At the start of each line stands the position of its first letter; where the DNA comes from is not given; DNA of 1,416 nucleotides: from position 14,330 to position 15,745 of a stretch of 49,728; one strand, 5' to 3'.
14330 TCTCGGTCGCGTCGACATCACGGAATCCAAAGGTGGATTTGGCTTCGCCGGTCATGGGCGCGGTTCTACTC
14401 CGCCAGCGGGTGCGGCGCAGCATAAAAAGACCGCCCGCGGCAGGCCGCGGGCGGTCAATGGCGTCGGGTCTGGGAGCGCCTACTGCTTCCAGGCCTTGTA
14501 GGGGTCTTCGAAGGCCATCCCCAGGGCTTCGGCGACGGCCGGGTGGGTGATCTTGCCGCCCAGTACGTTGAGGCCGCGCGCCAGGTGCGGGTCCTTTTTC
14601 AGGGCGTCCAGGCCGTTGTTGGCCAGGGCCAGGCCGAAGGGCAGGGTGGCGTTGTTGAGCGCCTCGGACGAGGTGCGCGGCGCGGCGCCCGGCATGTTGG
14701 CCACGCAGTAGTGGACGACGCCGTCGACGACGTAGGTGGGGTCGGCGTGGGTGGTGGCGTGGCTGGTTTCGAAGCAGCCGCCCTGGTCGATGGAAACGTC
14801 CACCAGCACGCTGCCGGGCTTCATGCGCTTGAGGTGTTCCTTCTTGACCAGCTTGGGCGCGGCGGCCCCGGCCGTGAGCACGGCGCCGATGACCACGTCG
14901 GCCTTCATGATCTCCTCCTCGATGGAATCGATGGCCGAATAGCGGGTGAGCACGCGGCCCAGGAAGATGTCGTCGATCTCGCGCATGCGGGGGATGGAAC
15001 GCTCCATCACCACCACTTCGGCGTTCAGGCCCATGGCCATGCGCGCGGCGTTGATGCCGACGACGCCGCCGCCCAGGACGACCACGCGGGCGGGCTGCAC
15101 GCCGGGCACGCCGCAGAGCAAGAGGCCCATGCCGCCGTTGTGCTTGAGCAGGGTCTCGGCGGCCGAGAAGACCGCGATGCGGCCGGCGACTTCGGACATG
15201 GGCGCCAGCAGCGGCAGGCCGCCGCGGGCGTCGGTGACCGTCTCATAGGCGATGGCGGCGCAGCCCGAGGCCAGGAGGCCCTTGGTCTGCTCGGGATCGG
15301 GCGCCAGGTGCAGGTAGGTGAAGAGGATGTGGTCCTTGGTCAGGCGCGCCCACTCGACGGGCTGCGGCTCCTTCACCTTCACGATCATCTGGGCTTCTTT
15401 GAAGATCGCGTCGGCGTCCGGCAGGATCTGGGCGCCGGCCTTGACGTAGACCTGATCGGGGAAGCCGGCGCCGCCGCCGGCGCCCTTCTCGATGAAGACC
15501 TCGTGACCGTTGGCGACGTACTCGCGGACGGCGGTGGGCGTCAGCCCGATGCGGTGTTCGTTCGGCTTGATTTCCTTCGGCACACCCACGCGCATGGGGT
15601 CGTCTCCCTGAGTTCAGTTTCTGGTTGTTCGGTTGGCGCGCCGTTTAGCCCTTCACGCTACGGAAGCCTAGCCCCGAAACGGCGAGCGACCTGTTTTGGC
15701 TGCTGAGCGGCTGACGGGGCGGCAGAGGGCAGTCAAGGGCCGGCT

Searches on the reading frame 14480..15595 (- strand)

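Call 33: search_protein_families(library=pfam, proteins=[window:14480-15595:-], max_evalue=0.00001)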
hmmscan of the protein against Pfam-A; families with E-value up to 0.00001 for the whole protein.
window:14480-15595:- (371 aa): 4 families
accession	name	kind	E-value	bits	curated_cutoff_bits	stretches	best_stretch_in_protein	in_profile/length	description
PF01262.27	AlaDh_PNT_C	-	2.2e-82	276.1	23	1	141-352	1-214/214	Alanine dehydrogenase/PNT, C-terminal domain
PF05222.21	AlaDh_PNT_N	-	2e-48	164.5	30.4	1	4-137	1-136/136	Alanine dehydrogenase/PNT, N-terminal domain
PF01488.26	Shikimate_DH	-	1.5e-07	32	24.3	1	166-268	10-112/138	Shikimate / quinate 5-dehydrogenase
PF02826.25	2-Hacid_dh_C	-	5.4e-07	29.6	25.1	1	167-268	35-127/178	D-isomer specific 2-hydroxyacid dehydrogenase, NAD binding domain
